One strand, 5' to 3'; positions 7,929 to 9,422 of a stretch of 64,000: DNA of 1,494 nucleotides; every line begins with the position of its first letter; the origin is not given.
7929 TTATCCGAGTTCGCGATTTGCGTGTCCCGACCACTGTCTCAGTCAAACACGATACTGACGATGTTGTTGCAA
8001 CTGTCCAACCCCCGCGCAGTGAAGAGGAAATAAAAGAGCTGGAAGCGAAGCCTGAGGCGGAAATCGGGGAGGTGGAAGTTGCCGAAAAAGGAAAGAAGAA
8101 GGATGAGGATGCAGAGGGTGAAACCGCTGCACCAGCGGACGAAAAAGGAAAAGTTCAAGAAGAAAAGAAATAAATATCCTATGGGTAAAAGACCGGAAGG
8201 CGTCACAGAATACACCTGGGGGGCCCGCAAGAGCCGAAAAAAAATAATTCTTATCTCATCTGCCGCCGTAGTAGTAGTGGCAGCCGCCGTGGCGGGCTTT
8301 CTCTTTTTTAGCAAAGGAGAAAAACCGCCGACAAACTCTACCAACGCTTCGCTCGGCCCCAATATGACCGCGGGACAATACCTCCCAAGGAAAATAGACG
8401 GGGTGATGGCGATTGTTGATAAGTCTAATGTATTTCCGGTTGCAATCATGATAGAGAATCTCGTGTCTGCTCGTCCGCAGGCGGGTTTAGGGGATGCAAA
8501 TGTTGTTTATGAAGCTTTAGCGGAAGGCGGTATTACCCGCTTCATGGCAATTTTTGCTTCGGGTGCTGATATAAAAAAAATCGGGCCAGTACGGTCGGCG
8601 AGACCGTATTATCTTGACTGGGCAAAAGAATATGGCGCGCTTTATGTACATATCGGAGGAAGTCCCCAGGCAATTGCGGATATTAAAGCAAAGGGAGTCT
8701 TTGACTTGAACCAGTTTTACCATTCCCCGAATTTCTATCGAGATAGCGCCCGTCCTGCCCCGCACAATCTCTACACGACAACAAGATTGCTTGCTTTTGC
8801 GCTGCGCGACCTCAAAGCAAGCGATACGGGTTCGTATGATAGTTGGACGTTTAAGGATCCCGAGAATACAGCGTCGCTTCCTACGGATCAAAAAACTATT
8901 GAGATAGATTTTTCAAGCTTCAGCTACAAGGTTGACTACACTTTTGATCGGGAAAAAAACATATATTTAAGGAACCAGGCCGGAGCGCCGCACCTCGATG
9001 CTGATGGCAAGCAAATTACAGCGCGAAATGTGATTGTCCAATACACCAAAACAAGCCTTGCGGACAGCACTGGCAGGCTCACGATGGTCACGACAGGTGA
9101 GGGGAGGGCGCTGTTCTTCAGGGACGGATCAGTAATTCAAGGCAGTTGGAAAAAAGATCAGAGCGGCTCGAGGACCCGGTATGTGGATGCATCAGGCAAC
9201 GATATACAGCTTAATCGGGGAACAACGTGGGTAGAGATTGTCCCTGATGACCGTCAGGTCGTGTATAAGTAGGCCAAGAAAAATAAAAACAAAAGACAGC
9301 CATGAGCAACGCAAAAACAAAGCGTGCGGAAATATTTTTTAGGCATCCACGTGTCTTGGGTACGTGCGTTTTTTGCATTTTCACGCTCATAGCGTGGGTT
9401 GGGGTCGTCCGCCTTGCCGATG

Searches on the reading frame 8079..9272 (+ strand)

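Call 59: search_protein_families(library=pfam, proteins=[window:8079-9272:+], max_evalue=0.001)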
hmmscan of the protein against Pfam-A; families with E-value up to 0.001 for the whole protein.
window:8079-9272:+ (397 aa): 2 families
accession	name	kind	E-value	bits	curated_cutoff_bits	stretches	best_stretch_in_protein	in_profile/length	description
PF11258.13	DUF3048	-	6.2e-46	156.6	25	1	116-244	12-144/148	Protein of unknown function (DUF3048) N-terminal domain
PF17479.7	DUF3048_C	-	2e-30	105.9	25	1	275-385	2-114/114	Protein of unknown function (DUF3048) C-terminal domain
